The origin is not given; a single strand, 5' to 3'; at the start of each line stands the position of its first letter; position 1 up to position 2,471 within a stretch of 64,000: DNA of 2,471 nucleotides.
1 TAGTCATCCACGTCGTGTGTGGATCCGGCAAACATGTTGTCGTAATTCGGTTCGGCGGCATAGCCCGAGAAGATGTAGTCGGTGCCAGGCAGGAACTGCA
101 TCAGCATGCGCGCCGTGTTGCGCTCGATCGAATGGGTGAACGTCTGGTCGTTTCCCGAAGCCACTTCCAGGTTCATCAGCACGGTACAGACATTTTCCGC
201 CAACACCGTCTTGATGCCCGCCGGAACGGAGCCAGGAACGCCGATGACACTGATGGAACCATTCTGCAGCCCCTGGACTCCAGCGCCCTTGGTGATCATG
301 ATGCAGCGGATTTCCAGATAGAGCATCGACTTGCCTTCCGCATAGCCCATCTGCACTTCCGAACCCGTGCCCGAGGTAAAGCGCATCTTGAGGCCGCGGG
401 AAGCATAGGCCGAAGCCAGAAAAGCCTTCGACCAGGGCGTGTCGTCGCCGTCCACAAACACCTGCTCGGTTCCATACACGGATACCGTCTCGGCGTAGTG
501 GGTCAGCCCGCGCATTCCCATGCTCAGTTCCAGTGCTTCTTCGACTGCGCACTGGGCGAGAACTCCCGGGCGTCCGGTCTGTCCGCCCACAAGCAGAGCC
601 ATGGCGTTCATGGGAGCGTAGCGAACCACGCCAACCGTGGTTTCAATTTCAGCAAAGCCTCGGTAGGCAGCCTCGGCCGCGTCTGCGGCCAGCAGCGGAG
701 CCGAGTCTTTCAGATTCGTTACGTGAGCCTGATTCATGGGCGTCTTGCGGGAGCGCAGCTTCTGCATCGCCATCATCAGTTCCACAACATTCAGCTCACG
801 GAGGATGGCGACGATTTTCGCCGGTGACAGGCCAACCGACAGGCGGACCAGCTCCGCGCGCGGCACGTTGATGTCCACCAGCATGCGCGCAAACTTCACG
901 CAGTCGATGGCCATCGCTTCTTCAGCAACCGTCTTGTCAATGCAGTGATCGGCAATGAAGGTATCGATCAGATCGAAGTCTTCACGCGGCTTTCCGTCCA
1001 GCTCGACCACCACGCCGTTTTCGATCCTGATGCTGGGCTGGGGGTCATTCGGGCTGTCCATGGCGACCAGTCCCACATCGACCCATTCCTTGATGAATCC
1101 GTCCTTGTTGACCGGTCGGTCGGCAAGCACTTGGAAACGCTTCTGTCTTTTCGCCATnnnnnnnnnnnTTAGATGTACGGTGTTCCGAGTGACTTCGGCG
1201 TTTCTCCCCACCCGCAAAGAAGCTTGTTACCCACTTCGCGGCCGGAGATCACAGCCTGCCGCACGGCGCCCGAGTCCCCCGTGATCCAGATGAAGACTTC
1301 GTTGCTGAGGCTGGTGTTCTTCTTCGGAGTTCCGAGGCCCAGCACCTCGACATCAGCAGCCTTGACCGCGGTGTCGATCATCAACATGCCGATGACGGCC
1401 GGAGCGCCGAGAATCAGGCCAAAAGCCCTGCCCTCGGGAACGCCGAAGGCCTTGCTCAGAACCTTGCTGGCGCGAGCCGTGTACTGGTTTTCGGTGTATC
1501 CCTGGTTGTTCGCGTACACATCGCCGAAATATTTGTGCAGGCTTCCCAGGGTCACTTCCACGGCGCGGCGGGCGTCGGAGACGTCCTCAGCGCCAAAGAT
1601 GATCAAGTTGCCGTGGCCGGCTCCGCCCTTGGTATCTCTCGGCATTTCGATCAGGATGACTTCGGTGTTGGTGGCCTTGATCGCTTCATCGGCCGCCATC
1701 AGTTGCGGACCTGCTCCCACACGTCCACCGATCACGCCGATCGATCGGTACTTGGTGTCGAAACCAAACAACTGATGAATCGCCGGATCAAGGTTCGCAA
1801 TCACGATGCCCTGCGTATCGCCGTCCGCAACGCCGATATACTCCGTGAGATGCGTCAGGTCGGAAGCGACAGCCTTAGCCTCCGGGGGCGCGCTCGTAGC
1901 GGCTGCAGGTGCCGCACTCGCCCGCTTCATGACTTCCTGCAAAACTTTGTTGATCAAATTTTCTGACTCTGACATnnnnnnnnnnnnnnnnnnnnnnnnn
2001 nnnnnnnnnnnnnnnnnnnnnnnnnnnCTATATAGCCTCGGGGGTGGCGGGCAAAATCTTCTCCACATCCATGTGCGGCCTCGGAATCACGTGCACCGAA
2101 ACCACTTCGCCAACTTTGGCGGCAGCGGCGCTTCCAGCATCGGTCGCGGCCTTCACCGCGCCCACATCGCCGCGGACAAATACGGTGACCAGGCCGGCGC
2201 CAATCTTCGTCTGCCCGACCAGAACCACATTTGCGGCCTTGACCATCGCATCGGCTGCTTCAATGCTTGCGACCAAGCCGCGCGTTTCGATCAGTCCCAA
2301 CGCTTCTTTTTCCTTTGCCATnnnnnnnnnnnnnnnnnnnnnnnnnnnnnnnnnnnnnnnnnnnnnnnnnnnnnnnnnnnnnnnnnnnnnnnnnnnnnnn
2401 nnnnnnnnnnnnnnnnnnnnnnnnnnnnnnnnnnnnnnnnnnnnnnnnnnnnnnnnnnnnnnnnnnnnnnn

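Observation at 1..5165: Edge of a propanediol-type microcompartment operon controlled by a PocR-sensor sigma54 activator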

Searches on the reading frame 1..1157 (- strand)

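Call 6: search_protein_families(library=pfam, proteins=[window:1-1157:-], max_evalue=0.01)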
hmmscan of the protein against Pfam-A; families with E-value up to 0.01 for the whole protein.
window:1-1157:- (385 aa): 1 family
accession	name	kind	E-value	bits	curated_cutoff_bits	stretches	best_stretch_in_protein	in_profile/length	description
PF02286.21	Dehydratase_LU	-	1.1e-214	714.5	25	1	3-385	1-383/552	Dehydratase large subunit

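Call 7: search_protein_families(library=ncbifam, proteins=[window:1-1157:-], max_evalue=0.01)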
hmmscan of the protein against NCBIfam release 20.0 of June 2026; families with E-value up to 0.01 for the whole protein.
window:1-1157:- (385 aa): 1 family
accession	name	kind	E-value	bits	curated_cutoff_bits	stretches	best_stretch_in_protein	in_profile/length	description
NF011979.0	PRK15444.1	subfamily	3e-207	689.6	788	1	3-385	2-384/555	propanediol/glycerol family dehydratase large subunit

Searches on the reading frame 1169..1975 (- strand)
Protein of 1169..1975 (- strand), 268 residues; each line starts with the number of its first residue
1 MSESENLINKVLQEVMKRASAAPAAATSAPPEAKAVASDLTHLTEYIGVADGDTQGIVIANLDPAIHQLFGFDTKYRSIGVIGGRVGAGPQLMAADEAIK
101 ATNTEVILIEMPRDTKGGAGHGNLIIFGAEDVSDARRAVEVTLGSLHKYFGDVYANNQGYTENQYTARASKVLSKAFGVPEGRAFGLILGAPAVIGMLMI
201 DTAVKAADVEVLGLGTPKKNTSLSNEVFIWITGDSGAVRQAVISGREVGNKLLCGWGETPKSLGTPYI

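Call 6: search_protein_families(library=pfam, proteins=[window:1169-1975:-], max_evalue=0.01)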
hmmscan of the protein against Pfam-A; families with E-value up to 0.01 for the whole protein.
window:1169-1975:- (268 aa): 1 family
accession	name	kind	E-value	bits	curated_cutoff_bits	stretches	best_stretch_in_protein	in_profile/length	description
PF00936.24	BMC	-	9.4e-21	74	24.5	2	184-251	1-65/75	BMC domain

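Call 7: search_protein_families(library=ncbifam, proteins=[window:1169-1975:-], max_evalue=0.01)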
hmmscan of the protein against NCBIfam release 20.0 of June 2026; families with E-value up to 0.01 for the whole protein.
window:1169-1975:- (268 aa): 5 families
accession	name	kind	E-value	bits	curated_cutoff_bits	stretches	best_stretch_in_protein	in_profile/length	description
NF011944.0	PRK15415.1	equivalog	2.3e-112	374.7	173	1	4-268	2-269/269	propanediol utilization microcompartment protein PduB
TIGR04501.1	microcomp_PduB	equivalog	3e-105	350.7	310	1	44-268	1-225/225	microcompartment protein PduB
NF011934.0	PRK15405.1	equivalog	2.8e-11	43.4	198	1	58-241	15-199/217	ethanolamine utilization microcompartment protein EutL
TIGR04502.1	microcomp_EutL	equivalog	8.6e-11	41.7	300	1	58-242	12-197/214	ethanolamine utilization microcompartment protein EutL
NF012012.0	PRK15468.1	subfamily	0.00027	21.1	123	1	164-213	20-69/111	ethanolamine utilization microcompartment protein EutS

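Call 10: find_encoding_contigs(protein=window:1169-1975:-, flank=10000, max_places=6)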
Protein window:1169-1975:- (268 aa): no gene with exactly this product is on record in the collection.

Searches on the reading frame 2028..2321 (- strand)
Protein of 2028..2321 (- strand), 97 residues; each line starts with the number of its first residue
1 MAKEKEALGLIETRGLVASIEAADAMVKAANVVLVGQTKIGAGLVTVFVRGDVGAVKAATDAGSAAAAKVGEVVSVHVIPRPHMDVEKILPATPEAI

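Call 6: search_protein_families(library=pfam, proteins=[window:2028-2321:-], max_evalue=0.01)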
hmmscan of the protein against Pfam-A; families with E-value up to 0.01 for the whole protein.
window:2028-2321:- (97 aa): 1 family
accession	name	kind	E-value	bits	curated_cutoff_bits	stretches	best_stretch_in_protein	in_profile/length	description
PF00936.24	BMC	-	5e-28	97.3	24.5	1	7-82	1-75/75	BMC domain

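Call 7: search_protein_families(library=ncbifam, proteins=[window:2028-2321:-], max_evalue=0.01)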
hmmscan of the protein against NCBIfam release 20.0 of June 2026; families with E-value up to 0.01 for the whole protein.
window:2028-2321:- (97 aa): 5 families
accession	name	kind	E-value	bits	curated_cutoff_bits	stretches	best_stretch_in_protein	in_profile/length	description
NF012018.0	PRK15474.1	equivalog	5.3e-38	129.3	133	1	6-92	2-88/97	ethanolamine utilization microcompartment protein EutM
NF053791.1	BMC_CsoS1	equivalog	7.8e-28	96.6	166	1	6-91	7-93/93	alpha-carboxysome major shell protein CsoS1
NF053792.1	beta_CO2some_O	equivalog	3.8e-26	91.8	270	1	4-93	110-199/205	beta-carboxysome assembly protein CcmO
NF012010.0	PRK15466.1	equivalog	2.4e-22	79.7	218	1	6-89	3-86/166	ethanolamine utilization microcompartment protein EutK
TIGR02526.1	eut_PduT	equivalog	1.7e-09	37.6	250.3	1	5-90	2-85/182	ethanolamine utilization microcompartment shell protein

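Call 94: find_encoding_contigs(protein=window:2028-2321:-, flank=10000, max_places=3)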
Protein window:2028-2321:- (97 aa): no gene with exactly this product is on record in the collection.
